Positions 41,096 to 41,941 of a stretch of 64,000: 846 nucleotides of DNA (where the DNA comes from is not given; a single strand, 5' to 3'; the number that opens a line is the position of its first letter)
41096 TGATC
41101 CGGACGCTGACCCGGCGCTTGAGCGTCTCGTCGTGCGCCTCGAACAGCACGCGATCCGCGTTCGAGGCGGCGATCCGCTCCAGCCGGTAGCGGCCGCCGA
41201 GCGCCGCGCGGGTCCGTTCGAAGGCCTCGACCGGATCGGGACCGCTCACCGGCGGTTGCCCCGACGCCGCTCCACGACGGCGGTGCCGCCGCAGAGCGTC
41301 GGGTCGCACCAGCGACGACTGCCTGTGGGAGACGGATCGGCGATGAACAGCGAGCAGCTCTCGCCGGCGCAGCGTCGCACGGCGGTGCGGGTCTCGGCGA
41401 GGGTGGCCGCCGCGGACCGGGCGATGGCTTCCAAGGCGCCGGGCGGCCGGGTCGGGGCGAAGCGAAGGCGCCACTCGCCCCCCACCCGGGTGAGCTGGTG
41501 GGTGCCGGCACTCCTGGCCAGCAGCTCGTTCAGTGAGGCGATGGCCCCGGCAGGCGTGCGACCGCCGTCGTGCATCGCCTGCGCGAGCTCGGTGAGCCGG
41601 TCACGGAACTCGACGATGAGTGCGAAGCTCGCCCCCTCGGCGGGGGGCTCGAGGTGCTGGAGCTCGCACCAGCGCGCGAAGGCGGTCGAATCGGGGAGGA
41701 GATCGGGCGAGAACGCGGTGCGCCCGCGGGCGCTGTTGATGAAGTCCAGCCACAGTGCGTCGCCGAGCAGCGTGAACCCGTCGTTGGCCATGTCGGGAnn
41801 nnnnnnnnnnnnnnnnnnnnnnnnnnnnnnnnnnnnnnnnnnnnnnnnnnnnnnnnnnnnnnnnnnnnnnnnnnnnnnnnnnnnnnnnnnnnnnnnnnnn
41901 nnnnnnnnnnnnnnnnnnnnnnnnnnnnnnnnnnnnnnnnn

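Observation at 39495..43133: Tightly coupled signalling operon: GGDEF cyclase, CGNR zinc-finger protein, tandem pseudokinase/kinase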

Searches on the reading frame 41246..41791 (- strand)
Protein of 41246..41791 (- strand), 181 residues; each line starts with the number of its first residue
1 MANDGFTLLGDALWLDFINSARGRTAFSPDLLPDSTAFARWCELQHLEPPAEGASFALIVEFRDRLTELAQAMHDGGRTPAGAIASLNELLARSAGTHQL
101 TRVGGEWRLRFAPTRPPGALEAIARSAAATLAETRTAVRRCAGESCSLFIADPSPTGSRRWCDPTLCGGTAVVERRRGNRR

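Call 7: search_protein_families(library=ncbifam, proteins=[window:41246-41791:-], max_evalue=0.01)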
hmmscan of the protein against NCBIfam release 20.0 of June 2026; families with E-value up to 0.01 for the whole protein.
window:41246-41791:- (181 aa): 0 families

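Call 9: search_protein_families(library=pfam, proteins=[window:41246-41791:-], max_evalue=0.01)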
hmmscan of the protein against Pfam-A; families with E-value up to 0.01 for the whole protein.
window:41246-41791:- (181 aa): 2 families
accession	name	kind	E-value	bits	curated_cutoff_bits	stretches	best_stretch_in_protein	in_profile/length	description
PF07336.16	ABATE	-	4.6e-17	63.3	24.4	1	12-133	2-129/130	Putative stress-induced transcription regulator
PF11706.13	zf-CGNR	-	3.8e-10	39.8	24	1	138-177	2-41/44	CGNR zinc finger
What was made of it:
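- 41246..41791 (-): ABATE/zf-CGNR family gene (181 aa), a divergent subfamily. Pfam in call 9.
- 41393..41758 (-): ABATE domain (aa 12-133). PF07336, E 4.6e-17 (call 9).
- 41261..41380 (-): Zinc ribbon (aa 138-177): C141-x4-C146-x15-C162-x4-C167, followed by the invariant E-R-R-R(-G) tail. PF11706, E 3.8e-10 (call 9).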

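Call 10: find_related_loci(query=window:41246-41791:-, collection=genome_contigs, flank=7000)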
Query window:41246-41791:- (181 aa) in genome_contigs; peptide patterns used: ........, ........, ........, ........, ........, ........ (x = any residue, [..] = any of these).
208 stretches matched a pattern; 3 encode a relative of the query (tblastn E <= 1e-3); 3 distinct loci.
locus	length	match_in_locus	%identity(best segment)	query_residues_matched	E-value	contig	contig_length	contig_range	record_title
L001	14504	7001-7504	68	1-168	2e-71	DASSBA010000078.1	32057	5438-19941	MAG TPA_asm: Gemmatimonadales bacterium isolate SMAG_U882 k141_1081707, whole genome shotgun sequence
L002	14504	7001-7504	66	1-168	2e-66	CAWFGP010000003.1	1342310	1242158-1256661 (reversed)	MAG: uncultured Gemmatimonadales bacterium isolate MFD04944.bin.1.216 genome assembly, contig: contig_16751, whole genom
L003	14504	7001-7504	61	1-168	2e-58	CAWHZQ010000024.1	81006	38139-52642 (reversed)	MAG: uncultured Gemmatimonadales bacterium isolate MFD08821.bin.2.30 genome assembly, contig: contig_97874, whole genome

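Call 11: find_homologous_proteins(query=window:41246-41791:-, max_evalue=0.001)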
Query window:41246-41791:- (181 aa): 477 proteins with E <= 0.001 among 1636 candidates; the best 120 are listed.
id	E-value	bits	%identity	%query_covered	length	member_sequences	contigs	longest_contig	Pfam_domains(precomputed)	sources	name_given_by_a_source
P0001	2.7e-115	400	100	100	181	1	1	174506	PF07336.17,PF11706.14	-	-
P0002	2.7e-87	309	78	100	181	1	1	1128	PF07336.17,PF11706.14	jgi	jgi:predicted RNA-binding Zn ribbon-like protein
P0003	2.8e-84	299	75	94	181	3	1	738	PF07336.17,PF11706.14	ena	-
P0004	2.7e-80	286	73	94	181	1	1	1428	PF07336.17,PF11706.14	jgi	jgi:predicted RNA-binding Zn ribbon-like protein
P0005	2.0e-78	280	71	94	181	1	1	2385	PF07336.17,PF11706.14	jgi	jgi:predicted RNA-binding Zn ribbon-like protein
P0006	1.2e-77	278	71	93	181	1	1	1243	PF07336.17,PF11706.14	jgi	jgi:predicted RNA-binding Zn ribbon-like protein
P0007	2.0e-76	274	72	98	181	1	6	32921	PF07336.17,PF11706.14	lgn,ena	-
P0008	2.2e-76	274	71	100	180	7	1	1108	PF07336.17,PF11706.14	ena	-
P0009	5.6e-76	272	71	98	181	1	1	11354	PF07336.17,PF11706.14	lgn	-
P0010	6.3e-76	272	72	92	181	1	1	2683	PF07336.17,PF11706.14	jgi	jgi:predicted RNA-binding Zn ribbon-like protein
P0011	8.8e-76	272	72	93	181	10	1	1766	PF07336.17,PF11706.14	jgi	jgi:predicted RNA-binding Zn ribbon-like protein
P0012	9.7e-76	272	70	100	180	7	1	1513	PF07336.17,PF11706.14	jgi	jgi:predicted RNA-binding Zn ribbon-like protein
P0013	1.5e-75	271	72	100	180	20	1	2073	PF07336.17,PF11706.14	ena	-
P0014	4.2e-75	269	70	100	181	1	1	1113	PF07336.17,PF11706.14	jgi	jgi:predicted RNA-binding Zn ribbon-like protein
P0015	9.1e-75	268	69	99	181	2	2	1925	PF07336.17,PF11706.14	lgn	-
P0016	1.2e-74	268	70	100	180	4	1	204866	PF07336.17,PF11706.14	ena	-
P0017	1.8e-74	267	66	100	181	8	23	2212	PF07336.17,PF11706.14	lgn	-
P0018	1.9e-74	267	68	98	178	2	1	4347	PF07336.17,PF11706.14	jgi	jgi:predicted RNA-binding Zn ribbon-like protein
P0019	4.6e-74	266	70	100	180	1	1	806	PF07336.17,PF11706.14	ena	-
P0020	5.2e-74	266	69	100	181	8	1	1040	PF07336.17,PF11706.14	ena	-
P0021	7.2e-74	265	68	99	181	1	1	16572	PF07336.17,PF11706.14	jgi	jgi:predicted RNA-binding Zn ribbon-like protein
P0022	7.7e-74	265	72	99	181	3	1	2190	PF07336.17,PF11706.14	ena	-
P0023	9.5e-74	265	71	93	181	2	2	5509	PF07336.17,PF11706.14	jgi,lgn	-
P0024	1.0e-73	265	67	93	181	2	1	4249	PF07336.17,PF11706.14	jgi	jgi:predicted RNA-binding Zn ribbon-like protein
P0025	1.6e-73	264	68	100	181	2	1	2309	PF07336.17,PF11706.14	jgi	jgi:predicted RNA-binding Zn ribbon-like protein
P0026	2.2e-73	264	66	100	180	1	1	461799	PF07336.17,PF11706.14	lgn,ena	-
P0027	9.0e-73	262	70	93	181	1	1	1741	PF07336.17,PF11706.14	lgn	-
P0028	1.0e-72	262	71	93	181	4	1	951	PF07336.17,PF11706.14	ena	-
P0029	1.7e-72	261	68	94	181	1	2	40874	PF07336.17,PF11706.14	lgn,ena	-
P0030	1.7e-72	261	69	98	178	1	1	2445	PF07336.17,PF11706.14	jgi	jgi:predicted RNA-binding Zn ribbon-like protein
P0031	1.8e-72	261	68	93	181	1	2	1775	PF07336.17,PF11706.14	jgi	jgi:predicted RNA-binding Zn ribbon-like protein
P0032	1.8e-72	261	70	93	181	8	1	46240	PF07336.17,PF11706.14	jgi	jgi:predicted RNA-binding Zn ribbon-like protein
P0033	3.2e-72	260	67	99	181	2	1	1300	PF07336.17,PF11706.14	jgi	-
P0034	5.1e-72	259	67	99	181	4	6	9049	PF07336.17,PF11706.14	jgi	jgi:predicted RNA-binding Zn ribbon-like protein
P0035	1.9e-71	258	67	99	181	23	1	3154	PF07336.17,PF11706.14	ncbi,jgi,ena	-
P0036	3.1e-71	257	66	100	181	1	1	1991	PF07336.17,PF11706.14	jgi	jgi:predicted RNA-binding Zn ribbon-like protein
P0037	3.4e-71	257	67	93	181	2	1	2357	PF07336.17,PF11706.14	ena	-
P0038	3.5e-71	257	66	100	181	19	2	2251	PF07336.17,PF11706.14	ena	-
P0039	5.0e-71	256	70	93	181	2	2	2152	PF07336.17,PF11706.14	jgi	jgi:predicted RNA-binding Zn ribbon-like protein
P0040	1.2e-70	255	66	99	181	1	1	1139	PF07336.17,PF11706.14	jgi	jgi:predicted RNA-binding Zn ribbon-like protein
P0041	1.7e-70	254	67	93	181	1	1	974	PF07336.17,PF11706.14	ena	-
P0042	2.5e-70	254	64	93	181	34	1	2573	PF07336.17,PF11706.14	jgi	jgi:predicted RNA-binding Zn ribbon-like protein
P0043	3.0e-70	254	70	93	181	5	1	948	PF07336.17,PF11706.14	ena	-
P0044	6.3e-70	253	68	93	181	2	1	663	PF07336.17,PF11706.14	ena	-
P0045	7.8e-70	252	67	100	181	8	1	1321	PF07336.17,PF11706.14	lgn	-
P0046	9.3e-70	252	67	99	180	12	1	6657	PF07336.17,PF11706.14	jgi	-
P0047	1.0e-69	252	68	93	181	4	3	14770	PF07336.17,PF11706.14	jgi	jgi:predicted RNA-binding Zn ribbon-like protein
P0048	1.1e-69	252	66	93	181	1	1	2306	PF07336.17,PF11706.14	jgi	jgi:predicted RNA-binding Zn ribbon-like protein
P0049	1.2e-69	252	66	98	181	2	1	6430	PF07336.17,PF11706.14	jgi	jgi:predicted RNA-binding Zn ribbon-like protein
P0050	1.2e-69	252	67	94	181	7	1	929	PF07336.17,PF11706.14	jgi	jgi:predicted RNA-binding Zn ribbon-like protein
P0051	1.5e-69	251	65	93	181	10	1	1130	PF07336.17,PF11706.14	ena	-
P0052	1.7e-69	251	69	98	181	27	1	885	PF07336.17,PF11706.14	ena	-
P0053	1.7e-69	251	65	93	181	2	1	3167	PF07336.17,PF11706.14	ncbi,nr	ncbi:MAG TPA: CGNR zinc finger domain-containing protein [Gemmatimonadales bacterium]|nr:CGNR zinc f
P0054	1.9e-69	251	64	94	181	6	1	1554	PF07336.17,PF11706.14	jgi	jgi:predicted RNA-binding Zn ribbon-like protein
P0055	2.2e-69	251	68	92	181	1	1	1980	PF07336.17,PF11706.14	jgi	jgi:predicted RNA-binding Zn ribbon-like protein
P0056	3.1e-69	250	69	93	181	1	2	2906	PF07336.17,PF11706.14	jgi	jgi:predicted RNA-binding Zn ribbon-like protein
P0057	3.5e-69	250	67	98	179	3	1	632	PF07336.17,PF11706.14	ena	-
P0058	4.5e-69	250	65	93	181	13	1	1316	PF07336.17,PF11706.14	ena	-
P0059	8.4e-69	249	67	99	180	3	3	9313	PF07336.17,PF11706.14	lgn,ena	-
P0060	1.1e-68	249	66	93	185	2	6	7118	PF07336.17,PF11706.14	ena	-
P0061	1.7e-68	248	68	93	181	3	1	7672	PF07336.17,PF11706.14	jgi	jgi:predicted RNA-binding Zn ribbon-like protein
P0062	4.9e-68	246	63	99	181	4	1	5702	PF07336.17,PF11706.14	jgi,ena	jgi:predicted RNA-binding Zn ribbon-like protein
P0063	5.3e-68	246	67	93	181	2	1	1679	PF07336.17,PF11706.14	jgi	jgi:predicted RNA-binding Zn ribbon-like protein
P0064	6.2e-68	246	65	93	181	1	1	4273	PF07336.17,PF11706.14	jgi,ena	-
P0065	6.3e-68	246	66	99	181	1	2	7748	PF07336.17,PF11706.14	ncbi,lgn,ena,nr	ncbi:MAG TPA: CGNR zinc finger domain-containing protein [Gemmatimonadales bacterium]|nr:CGNR zinc f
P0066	8.8e-68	246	66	93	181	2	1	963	PF07336.17,PF11706.14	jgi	jgi:predicted RNA-binding Zn ribbon-like protein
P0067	9.8e-68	245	64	93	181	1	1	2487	PF07336.17,PF11706.14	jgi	jgi:predicted RNA-binding Zn ribbon-like protein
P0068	1.3e-67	245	66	93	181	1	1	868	PF07336.17,PF11706.14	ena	-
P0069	1.3e-67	245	65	97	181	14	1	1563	PF07336.17,PF11706.14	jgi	jgi:predicted RNA-binding Zn ribbon-like protein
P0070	1.4e-67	245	68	93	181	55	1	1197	PF07336.17,PF11706.14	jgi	jgi:predicted RNA-binding Zn ribbon-like protein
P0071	3.6e-67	244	67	93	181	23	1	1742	PF07336.17,PF11706.14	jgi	jgi:predicted RNA-binding Zn ribbon-like protein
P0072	4.1e-67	243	67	93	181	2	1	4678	PF07336.17,PF11706.14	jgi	jgi:predicted RNA-binding Zn ribbon-like protein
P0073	4.4e-67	243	64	100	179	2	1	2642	PF07336.17,PF11706.14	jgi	jgi:predicted RNA-binding Zn ribbon-like protein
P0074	4.6e-67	243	62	99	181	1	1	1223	PF07336.17,PF11706.14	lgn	-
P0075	5.9e-67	243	66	93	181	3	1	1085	PF07336.17,PF11706.14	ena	-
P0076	6.5e-67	243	67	93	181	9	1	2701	PF07336.17,PF11706.14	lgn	-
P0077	7.4e-67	243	67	93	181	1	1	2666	PF07336.17,PF11706.14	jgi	jgi:predicted RNA-binding Zn ribbon-like protein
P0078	7.4e-67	243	63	99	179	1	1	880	PF07336.17,PF11706.14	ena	-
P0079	1.0e-66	242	67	93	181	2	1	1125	PF07336.17,PF11706.14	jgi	-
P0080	1.2e-66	242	67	93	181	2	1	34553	PF07336.17,PF11706.14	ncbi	-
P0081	1.3e-66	242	59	100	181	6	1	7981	PF07336.17,PF11706.14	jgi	jgi:predicted RNA-binding Zn ribbon-like protein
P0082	1.9e-66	241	66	93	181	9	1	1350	PF07336.17,PF11706.14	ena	-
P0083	1.9e-66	241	61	100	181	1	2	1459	PF07336.17,PF11706.14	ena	-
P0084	2.0e-66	241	67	93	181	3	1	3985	PF07336.17,PF11706.14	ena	-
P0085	3.1e-66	241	66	93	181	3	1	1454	PF07336.17,PF11706.14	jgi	jgi:predicted RNA-binding Zn ribbon-like protein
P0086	4.4e-66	240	63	100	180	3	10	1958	PF07336.17,PF11706.14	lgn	-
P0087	4.7e-66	240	63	98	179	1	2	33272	PF07336.17,PF11706.14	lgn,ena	-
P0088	4.7e-66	240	63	93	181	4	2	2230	PF07336.17,PF11706.14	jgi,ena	jgi:predicted RNA-binding Zn ribbon-like protein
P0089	5.3e-66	240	65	98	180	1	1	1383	PF07336.17,PF11706.14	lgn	-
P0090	5.9e-66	240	65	93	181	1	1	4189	PF07336.17,PF11706.14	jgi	jgi:predicted RNA-binding Zn ribbon-like protein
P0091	6.6e-66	240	62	100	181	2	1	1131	PF07336.17,PF11706.14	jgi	jgi:predicted RNA-binding Zn ribbon-like protein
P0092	8.0e-66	239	66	93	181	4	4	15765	PF07336.17,PF11706.14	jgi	jgi:predicted RNA-binding Zn ribbon-like protein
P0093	9.4e-66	239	65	93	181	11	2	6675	PF07336.17,PF11706.14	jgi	jgi:predicted RNA-binding Zn ribbon-like protein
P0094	1.1e-65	239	63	98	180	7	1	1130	PF07336.17,PF11706.14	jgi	jgi:predicted RNA-binding Zn ribbon-like protein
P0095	1.1e-65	239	61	100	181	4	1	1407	PF07336.17,PF11706.14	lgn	-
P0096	1.1e-65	239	66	98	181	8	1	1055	PF07336.17,PF11706.14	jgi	jgi:predicted RNA-binding Zn ribbon-like protein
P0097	1.2e-65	239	63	94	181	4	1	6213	PF07336.17,PF11706.14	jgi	jgi:predicted RNA-binding Zn ribbon-like protein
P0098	1.5e-65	238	63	98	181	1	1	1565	PF07336.17,PF11706.14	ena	-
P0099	1.9e-65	238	66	93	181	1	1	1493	PF07336.17,PF11706.14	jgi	jgi:predicted RNA-binding Zn ribbon-like protein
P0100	2.1e-65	238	66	93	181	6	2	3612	PF07336.17,PF11706.14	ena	-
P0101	2.2e-65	238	66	98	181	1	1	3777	PF07336.17,PF11706.14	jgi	jgi:predicted RNA-binding Zn ribbon-like protein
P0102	2.6e-65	238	67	93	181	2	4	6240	PF07336.17,PF11706.14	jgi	jgi:predicted RNA-binding Zn ribbon-like protein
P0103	2.6e-65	238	66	93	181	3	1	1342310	PF07336.17,PF11706.14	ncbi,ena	-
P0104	2.7e-65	238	63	98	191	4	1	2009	PF07336.17,PF11706.14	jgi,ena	-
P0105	3.1e-65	237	64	99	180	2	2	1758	PF07336.17,PF11706.14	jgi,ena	jgi:predicted RNA-binding Zn ribbon-like protein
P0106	3.6e-65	237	64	98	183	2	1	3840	PF07336.17,PF11706.14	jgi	jgi:predicted RNA-binding Zn ribbon-like protein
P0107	7.9e-65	236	64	98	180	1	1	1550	PF07336.17,PF11706.14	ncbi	-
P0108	9.6e-65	236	65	93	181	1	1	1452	PF07336.17,PF11706.14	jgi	jgi:predicted RNA-binding Zn ribbon-like protein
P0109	9.6e-65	236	60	100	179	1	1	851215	PF07336.17,PF11706.14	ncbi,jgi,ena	jgi:predicted RNA-binding Zn ribbon-like protein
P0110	1.1e-64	236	65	93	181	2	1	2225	PF07336.17,PF11706.14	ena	-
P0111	1.2e-64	235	65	93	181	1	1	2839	PF07336.17,PF11706.14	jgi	jgi:predicted RNA-binding Zn ribbon-like protein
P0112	1.4e-64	235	64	93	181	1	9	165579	PF07336.17,PF11706.14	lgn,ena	-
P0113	1.9e-64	235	64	100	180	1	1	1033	PF07336.17,PF11706.14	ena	-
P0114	1.9e-64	235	62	100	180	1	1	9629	PF07336.17,PF11706.14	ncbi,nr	ncbi:MAG TPA: CGNR zinc finger domain-containing protein [Gemmatimonadales bacterium]|nr:CGNR zinc f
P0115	1.9e-64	235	62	94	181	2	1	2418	PF07336.17,PF11706.14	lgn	-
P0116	2.0e-64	235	61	93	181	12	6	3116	PF07336.17,PF11706.14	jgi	jgi:predicted RNA-binding Zn ribbon-like protein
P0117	2.1e-64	235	63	98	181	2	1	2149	PF07336.17,PF11706.14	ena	-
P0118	2.5e-64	234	62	94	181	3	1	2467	PF07336.17,PF11706.14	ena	-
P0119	3.3e-64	234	62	98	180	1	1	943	PF07336.17,PF11706.14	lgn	-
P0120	3.4e-64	234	60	100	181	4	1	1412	PF07336.17,PF11706.14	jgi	jgi:predicted RNA-binding Zn ribbon-like protein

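Call 14: find_related_loci(query=A1, collection=genome_contigs, flank=7000)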
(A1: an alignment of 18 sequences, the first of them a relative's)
Query A1 (181 aa) in genome_contigs; peptide patterns used: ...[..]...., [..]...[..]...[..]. (x = any residue, [..] = any of these).
336 stretches matched a pattern; 136 encode a relative of the query (tblastn E <= 1e-3); the best 80 are kept; 80 distinct loci.
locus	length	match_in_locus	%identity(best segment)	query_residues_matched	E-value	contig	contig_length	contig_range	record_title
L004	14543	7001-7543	65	1-181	2e-76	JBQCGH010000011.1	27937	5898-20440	MAG: Gemmatimonadales bacterium isolate bin251 k141_1235365, whole genome shotgun sequence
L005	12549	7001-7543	68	1-181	2e-75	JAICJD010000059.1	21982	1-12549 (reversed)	MAG: Gemmatimonadales bacterium isolate GZL_FP_2_bin.150 k141_2933186_length_21982_cov_33.9723, whole genome shotgun seq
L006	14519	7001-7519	68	1-174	2e-74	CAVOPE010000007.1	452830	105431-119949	MAG: uncultured Gemmatimonadales bacterium isolate MFD00392.bin.1.345 genome assembly, contig: contig_6081, whole genome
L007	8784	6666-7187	69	1-174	6e-72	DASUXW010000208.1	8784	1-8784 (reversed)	MAG TPA_asm: Gemmatimonadales bacterium isolate SMAG_U1879 k141_1077312, whole genome shotgun sequence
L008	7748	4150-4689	66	1-180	3e-72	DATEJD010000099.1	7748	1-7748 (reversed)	MAG TPA_asm: Gemmatimonadales bacterium isolate SMAG_U8855 k141_316702, whole genome shotgun sequence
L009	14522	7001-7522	68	1-174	6e-71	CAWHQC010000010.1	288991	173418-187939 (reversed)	MAG: uncultured Gemmatimonadales bacterium isolate MFD08416.bin.2.45 genome assembly, contig: contig_27905, whole genome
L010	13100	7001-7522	66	1-174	5e-71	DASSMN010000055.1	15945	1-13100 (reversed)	MAG TPA_asm: Gemmatimonadales bacterium isolate SMAG_U1199 k141_1353060, whole genome shotgun sequence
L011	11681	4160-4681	67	1-174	3e-70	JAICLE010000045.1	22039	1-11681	MAG: Gemmatimonadales bacterium isolate GZL_HY_2_bin.118 k141_302379_length_22039_cov_14.4749, whole genome shotgun sequ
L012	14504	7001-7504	70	1-168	2e-70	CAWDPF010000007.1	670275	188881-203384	MAG: uncultured Gemmatimonadales bacterium isolate MFD09212.bin.4.173 genome assembly, contig: contig_2273, whole genome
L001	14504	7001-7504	68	1-168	4e-70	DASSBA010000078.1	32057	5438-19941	MAG TPA_asm: Gemmatimonadales bacterium isolate SMAG_U882 k141_1081707, whole genome shotgun sequence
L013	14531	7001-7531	63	1-178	1e-69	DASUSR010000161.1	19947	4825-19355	MAG TPA_asm: Gemmatimonadales bacterium isolate SMAG_U1741 k141_688467, whole genome shotgun sequence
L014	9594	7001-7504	65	1-168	1e-69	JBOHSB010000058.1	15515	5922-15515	MAG: Gemmatimonadales bacterium isolate TC-S_metawrap_bin.265 k127_2547319, whole genome shotgun sequence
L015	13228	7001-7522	68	1-174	2e-69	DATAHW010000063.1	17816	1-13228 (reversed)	MAG TPA_asm: Gemmatimonadales bacterium isolate SMAG_U6867 k141_1203192, whole genome shotgun sequence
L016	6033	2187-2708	66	1-174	8e-69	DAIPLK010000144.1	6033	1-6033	MAG TPA_asm: Gemmatimonadales bacterium isolate CTOTU26080 NODE_10772_length_6033_cov_16.059552, whole genome shotgun se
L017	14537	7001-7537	60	1-181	2e-68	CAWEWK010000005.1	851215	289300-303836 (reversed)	MAG: uncultured Gemmatimonadales bacterium isolate MFD09212.bin.1.36 genome assembly, contig: contig_16145, whole genome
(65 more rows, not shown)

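Call 26: search_solved_structures(query=A1, max_evalue=1, show_alignments=1)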
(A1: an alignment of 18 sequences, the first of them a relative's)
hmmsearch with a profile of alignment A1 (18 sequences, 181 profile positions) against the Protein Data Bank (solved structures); distinct sequences matched with E-value up to 1: 3.
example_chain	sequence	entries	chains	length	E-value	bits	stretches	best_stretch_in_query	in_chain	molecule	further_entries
3h0n_A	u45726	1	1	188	0.00036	23.7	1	60-166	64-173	uncharacterized protein DUF1470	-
9vex_A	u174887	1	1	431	0.38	13.8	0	16-43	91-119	Beta-cyclopiazonate dehydrogenase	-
9kp8_A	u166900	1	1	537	0.59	13.2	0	16-44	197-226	alpha-glucosidase,Beta-cyclopiazonate dehydrogenase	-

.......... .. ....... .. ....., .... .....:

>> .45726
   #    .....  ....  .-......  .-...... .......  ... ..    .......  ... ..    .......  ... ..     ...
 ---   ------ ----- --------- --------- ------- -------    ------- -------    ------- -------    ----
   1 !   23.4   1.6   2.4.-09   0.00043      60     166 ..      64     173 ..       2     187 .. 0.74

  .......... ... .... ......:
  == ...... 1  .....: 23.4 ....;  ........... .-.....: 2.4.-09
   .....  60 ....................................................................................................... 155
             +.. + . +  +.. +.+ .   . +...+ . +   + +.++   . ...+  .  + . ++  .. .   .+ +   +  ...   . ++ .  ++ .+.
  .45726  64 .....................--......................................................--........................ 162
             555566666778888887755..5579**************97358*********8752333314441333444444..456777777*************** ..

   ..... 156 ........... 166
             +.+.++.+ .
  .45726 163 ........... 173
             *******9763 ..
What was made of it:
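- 41246..41791 (-): A profile hit to PDB 3H0N has E 3.6e-4 (call 26).
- On ABATE / zf-CGNR (PF07336 + PF11706): The profile hit to 3H0N has E 3.6e-4 (call 26).
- Closest known: Jann_2411. Different: Sequence similarity is only distant (profile E 3.6e-4, call 26).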

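Call 28: search_protein_representatives(alignment_id=A1)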
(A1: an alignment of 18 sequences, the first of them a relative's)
Query: 18 sequences, 181 profile positions. Proteins with E-value up to 0.001 (for the whole library): 5521; up to 1e-10: 1309; up to 1e-30: 19. The best 150 are listed.
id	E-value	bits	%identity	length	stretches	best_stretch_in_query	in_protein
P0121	3.8e-81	287.6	-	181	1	1-180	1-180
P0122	1.4e-62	227.1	-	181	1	1-178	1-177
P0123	7.2e-55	202.0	-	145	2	98-181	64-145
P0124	2.2e-53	197.1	-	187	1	1-178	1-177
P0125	4.4e-51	189.6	-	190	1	4-181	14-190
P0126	9.2e-49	182.1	-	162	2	94-179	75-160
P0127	5.0e-47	176.4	-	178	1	4-180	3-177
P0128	9.8e-45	169.0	-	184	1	1-180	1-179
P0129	1.8e-43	164.9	-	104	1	1-104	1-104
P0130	1.1e-42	162.2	-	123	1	60-181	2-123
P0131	7.0e-41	156.4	-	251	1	2-108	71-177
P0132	1.5e-40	155.4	-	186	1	1-180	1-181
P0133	2.7e-36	141.4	-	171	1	1-128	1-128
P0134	6.5e-36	140.2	-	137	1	1-90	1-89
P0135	1.4e-34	135.8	-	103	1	1-102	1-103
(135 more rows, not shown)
